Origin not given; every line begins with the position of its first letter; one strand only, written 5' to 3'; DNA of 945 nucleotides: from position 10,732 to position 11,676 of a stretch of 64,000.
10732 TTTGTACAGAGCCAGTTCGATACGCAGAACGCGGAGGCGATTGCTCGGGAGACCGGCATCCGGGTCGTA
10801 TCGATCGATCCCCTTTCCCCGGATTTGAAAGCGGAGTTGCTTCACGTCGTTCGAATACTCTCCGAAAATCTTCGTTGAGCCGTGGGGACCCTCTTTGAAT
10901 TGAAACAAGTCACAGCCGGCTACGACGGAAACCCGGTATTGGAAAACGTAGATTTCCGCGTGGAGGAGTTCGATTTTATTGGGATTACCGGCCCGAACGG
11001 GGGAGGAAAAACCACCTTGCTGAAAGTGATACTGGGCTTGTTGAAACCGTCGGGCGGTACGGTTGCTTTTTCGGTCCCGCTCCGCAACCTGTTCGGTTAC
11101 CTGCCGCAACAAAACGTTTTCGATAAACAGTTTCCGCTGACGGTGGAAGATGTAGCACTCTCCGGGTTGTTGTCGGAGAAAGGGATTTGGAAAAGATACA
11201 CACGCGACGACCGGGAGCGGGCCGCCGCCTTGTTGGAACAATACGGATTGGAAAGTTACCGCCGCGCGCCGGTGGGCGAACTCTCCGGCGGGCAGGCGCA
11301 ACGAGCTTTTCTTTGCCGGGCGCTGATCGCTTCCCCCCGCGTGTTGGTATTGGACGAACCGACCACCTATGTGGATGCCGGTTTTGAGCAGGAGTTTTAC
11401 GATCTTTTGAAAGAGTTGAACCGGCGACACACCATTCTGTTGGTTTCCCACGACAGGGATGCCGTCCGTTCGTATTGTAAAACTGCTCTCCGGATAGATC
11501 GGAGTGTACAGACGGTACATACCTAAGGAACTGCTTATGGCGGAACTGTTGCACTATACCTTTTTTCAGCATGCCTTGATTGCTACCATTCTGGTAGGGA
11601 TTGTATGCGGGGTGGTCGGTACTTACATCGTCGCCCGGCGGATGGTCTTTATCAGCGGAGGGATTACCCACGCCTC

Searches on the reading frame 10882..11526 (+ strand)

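Call 67: search_protein_families(library=pfam, proteins=[window:10882-11526:+], max_evalue=0.0001)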
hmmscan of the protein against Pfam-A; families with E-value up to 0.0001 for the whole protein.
window:10882-11526:+ (214 aa): 2 families
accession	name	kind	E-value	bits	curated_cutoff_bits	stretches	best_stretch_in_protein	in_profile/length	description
PF00005.33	ABC_tran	-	1e-26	94.6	25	1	20-162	1-137/137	ABC transporter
PF13304.12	AAA_21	-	1.2e-11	45.7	27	1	108-191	213-299/304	AAA domain, putative AbiEii toxin, Type IV TA system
